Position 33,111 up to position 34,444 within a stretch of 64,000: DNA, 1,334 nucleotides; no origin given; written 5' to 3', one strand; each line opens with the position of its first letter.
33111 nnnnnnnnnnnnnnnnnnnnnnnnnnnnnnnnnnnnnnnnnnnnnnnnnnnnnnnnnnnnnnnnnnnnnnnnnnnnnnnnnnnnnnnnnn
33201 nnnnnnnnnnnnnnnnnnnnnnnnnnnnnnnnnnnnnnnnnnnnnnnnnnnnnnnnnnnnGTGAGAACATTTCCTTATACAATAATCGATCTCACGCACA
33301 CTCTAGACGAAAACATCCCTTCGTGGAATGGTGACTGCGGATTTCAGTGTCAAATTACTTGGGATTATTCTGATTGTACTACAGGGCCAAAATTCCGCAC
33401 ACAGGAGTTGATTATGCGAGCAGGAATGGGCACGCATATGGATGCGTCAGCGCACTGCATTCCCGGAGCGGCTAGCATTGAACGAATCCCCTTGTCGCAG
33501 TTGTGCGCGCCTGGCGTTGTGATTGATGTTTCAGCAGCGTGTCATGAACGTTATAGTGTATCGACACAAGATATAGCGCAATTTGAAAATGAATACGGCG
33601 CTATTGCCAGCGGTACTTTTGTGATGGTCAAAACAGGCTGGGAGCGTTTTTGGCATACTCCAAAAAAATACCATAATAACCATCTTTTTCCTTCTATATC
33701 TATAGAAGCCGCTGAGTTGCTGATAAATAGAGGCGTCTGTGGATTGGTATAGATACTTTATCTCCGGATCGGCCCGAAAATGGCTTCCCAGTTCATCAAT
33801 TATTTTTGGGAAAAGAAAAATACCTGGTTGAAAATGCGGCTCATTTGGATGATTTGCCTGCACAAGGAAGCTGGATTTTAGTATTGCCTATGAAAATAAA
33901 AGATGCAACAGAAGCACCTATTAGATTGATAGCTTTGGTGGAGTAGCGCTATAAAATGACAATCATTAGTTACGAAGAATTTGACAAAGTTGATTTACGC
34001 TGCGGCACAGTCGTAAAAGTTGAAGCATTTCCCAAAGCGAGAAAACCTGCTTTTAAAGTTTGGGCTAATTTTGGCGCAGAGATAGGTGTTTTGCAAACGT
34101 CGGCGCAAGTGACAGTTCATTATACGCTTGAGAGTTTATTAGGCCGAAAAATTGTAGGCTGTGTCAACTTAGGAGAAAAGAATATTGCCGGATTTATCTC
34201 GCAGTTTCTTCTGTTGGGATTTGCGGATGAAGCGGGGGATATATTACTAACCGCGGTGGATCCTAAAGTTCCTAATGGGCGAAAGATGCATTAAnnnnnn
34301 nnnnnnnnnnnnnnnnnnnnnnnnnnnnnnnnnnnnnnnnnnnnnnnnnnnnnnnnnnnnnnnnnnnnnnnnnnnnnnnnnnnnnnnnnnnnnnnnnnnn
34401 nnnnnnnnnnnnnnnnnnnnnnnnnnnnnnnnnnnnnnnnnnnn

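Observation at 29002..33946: A roughly 5 kb accessory islet (PD-(D/E)xK nuclease + RT-nitrilase + decayed cyclase) wedged after the pepP-ubiH-ubiI operon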

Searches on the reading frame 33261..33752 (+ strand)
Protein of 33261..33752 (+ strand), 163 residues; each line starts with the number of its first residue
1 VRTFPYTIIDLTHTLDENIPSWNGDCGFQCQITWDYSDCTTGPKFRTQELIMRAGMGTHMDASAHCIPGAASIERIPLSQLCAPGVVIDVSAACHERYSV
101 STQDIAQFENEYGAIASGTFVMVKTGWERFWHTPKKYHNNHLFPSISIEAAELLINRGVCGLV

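Call 3: search_protein_families(library=pfam, proteins=[window:33261-33752:+], max_evalue=0.01)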
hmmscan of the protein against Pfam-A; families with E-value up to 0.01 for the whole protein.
window:33261-33752:+ (163 aa): 1 family
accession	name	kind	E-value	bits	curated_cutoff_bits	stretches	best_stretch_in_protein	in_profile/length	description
PF04199.19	Cyclase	-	2e-33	116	23.1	1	9-161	1-132/142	Putative cyclase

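Call 4: search_protein_families(library=padloc, proteins=[window:33261-33752:+], max_evalue=0.01)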
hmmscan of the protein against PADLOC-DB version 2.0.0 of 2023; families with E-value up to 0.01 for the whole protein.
window:33261-33752:+ (163 aa): 0 families

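Call 5: search_protein_families(library=ncbifam, proteins=[window:33261-33752:+], max_evalue=0.01)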
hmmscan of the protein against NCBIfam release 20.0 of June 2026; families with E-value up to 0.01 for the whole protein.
window:33261-33752:+ (163 aa): 1 family
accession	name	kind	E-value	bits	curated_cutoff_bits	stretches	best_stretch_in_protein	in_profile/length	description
TIGR03035.1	trp_arylform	equivalog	1.6e-09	38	223.05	1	8-159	2-137/206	arylformamidase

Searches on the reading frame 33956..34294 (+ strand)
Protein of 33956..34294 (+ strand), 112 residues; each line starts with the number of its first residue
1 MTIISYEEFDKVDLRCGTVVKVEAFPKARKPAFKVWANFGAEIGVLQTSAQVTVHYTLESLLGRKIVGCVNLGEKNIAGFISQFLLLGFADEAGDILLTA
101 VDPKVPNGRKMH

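Call 3: search_protein_families(library=pfam, proteins=[window:33956-34294:+], max_evalue=0.01)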
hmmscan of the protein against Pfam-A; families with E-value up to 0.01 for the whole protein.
window:33956-34294:+ (112 aa): 1 family
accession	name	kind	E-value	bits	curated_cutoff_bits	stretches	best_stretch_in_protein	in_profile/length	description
PF01588.26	tRNA_bind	-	3.2e-10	40.4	27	1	14-109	1-95/96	Putative tRNA binding domain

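Call 5: search_protein_families(library=ncbifam, proteins=[window:33956-34294:+], max_evalue=0.01)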
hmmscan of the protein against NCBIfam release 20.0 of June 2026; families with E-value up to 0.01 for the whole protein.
window:33956-34294:+ (112 aa): 9 families
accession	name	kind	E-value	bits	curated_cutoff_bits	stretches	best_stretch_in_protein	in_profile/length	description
NF007495.0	PRK10089.1-4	equivalog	1.9e-48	163.7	117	1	2-112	3-113/113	tRNA-binding protein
NF007494.0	PRK10089.1-3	equivalog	1.2e-37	128.3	109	1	2-111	2-111/112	tRNA-binding protein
TIGR02222.1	chap_CsaA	subfamily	7.2e-37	125.7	119.65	1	6-111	1-106/107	export-related chaperone CsaA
NF007493.0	PRK10089.1-2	equivalog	2.1e-36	124.4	160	1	1-111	1-111/112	tRNA-binding protein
NF007496.0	PRK10089.1-5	equivalog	9e-31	106.3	171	1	5-111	3-108/109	chaperone CsaA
NF001100.0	PRK00133.1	equivalog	3.6e-12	45.6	587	1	4-111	571-675/676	methionine--tRNA ligase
NF008900.0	PRK12267.1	equivalog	6e-12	44.8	598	1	3-111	542-647/648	methionine--tRNA ligase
NF007492.0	PRK10089.1-1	equivalog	3.2e-11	43.1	150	1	1-100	1-99/110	tRNA-binding protein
TIGR00399.1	metG_C_term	equivalog_domain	5.8e-11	42.4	116.65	1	4-111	34-138/139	methionine--tRNA ligase subunit beta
